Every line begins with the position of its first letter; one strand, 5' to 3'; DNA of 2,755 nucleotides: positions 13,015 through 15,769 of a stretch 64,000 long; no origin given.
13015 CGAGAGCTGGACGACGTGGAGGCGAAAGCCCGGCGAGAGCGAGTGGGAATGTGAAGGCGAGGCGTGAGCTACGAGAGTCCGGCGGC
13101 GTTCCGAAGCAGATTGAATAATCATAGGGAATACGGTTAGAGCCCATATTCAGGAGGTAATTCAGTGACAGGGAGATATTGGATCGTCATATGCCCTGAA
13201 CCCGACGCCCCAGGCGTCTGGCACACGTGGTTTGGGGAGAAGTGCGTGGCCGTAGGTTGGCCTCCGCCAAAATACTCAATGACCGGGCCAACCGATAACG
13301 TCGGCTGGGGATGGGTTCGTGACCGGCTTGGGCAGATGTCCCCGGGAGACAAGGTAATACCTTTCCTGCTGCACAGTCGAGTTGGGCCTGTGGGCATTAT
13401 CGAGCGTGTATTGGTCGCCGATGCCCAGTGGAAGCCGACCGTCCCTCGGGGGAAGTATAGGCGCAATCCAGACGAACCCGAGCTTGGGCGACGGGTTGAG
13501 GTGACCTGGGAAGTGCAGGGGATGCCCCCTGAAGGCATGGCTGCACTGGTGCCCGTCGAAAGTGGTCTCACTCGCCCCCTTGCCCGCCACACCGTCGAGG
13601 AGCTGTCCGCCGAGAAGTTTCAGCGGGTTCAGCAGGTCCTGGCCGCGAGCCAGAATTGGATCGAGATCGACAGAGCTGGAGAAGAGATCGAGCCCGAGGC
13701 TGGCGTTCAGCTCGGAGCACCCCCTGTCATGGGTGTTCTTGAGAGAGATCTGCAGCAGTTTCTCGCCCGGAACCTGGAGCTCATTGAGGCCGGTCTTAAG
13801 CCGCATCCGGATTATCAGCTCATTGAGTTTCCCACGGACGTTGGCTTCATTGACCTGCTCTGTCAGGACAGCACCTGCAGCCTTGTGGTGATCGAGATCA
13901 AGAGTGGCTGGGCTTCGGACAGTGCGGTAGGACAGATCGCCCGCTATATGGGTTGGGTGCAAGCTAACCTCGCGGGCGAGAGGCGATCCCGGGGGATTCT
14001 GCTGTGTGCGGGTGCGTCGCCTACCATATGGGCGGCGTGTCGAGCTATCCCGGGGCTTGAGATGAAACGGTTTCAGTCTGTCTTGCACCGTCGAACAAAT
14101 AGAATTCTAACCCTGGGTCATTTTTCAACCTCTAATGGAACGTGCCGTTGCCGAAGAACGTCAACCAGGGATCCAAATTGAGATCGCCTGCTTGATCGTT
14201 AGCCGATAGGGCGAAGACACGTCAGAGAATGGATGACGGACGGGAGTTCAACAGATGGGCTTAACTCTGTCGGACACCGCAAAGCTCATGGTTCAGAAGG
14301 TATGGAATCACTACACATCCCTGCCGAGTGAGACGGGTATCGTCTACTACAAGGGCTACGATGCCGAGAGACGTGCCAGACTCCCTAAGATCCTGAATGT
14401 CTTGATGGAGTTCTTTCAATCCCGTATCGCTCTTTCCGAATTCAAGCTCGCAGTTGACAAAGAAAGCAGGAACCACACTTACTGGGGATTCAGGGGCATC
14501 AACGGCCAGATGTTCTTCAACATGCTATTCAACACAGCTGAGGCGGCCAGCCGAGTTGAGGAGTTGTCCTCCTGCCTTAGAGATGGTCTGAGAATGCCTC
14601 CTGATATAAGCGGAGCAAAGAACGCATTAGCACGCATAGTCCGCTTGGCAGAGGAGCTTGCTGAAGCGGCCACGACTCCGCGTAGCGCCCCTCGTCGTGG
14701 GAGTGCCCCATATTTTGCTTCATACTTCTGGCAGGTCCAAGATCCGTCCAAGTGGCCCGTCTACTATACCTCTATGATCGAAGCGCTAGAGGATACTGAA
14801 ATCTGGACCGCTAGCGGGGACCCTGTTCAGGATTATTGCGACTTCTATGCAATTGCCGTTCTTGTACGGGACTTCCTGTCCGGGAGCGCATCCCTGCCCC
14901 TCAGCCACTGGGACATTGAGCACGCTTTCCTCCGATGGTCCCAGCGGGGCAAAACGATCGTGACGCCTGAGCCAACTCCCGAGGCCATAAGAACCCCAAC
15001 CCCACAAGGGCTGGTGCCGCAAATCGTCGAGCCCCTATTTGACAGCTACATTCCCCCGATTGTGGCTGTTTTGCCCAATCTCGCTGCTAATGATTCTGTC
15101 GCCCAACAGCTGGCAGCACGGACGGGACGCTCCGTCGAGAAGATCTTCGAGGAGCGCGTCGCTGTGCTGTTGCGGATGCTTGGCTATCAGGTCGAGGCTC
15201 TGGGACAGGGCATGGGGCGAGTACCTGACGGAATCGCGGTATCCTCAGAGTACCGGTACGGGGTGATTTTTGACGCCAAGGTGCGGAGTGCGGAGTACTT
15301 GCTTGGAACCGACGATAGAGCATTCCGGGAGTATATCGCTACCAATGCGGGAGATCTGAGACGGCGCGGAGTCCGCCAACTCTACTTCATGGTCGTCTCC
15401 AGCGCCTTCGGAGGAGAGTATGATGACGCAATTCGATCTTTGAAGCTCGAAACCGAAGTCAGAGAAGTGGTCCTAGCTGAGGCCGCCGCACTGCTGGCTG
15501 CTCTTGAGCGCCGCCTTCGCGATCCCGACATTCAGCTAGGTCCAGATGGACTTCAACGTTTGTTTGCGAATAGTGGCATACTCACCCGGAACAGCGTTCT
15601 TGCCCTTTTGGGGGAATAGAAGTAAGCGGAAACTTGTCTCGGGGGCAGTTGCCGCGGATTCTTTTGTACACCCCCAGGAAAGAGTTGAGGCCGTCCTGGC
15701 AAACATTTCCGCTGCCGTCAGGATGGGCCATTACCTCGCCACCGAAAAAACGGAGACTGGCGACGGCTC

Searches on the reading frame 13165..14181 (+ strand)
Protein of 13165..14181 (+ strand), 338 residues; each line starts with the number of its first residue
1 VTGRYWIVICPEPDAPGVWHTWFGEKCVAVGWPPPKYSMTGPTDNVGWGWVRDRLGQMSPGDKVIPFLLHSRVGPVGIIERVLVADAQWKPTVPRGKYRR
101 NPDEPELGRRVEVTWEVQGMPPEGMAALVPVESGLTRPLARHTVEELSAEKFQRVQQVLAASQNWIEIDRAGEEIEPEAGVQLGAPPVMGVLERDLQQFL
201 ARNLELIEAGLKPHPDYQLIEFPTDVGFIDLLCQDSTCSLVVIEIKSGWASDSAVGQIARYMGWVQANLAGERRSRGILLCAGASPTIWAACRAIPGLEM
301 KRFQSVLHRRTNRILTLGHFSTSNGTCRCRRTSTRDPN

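Call 42: search_protein_families(library=pfam, proteins=[window:13165-14181:+], max_evalue=0.01)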
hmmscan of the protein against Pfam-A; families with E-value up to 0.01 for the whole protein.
window:13165-14181:+ (338 aa): 3 families
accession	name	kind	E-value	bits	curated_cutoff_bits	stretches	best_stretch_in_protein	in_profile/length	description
PF01939.22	NucS_C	-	8.9e-13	48.8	24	1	193-281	2-85/124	Endonuclease NucS C-terminal domain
PF06250.17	YhcG_C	-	0.0013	19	32.5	1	220-283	52-118/157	YhcG PDDEXK nuclease domain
PF14082.12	SduA_C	-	0.0084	16.7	27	0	193-248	4-54/159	Shedu protein SduA, C-terminal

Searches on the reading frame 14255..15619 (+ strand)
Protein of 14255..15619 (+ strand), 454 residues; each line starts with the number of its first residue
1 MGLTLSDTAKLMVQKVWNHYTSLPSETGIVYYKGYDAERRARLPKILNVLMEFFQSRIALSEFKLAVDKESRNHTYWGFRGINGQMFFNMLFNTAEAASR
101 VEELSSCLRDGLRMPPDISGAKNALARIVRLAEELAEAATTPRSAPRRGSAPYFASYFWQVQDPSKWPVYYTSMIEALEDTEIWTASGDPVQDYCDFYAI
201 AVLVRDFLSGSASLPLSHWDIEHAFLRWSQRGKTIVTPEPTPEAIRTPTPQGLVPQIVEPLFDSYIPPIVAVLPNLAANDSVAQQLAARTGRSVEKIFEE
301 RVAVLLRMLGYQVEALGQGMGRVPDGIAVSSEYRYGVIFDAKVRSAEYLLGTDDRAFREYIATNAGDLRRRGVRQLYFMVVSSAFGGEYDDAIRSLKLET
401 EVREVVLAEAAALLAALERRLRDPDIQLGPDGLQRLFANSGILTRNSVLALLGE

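Call 42: search_protein_families(library=pfam, proteins=[window:14255-15619:+], max_evalue=0.01)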
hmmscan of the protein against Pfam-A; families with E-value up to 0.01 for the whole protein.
window:14255-15619:+ (454 aa): 1 family
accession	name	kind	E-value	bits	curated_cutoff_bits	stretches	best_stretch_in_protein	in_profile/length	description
PF09254.17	FokI_cleav_dom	-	1.6e-05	24.8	25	1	298-411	39-161/188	FokI, cleavage domain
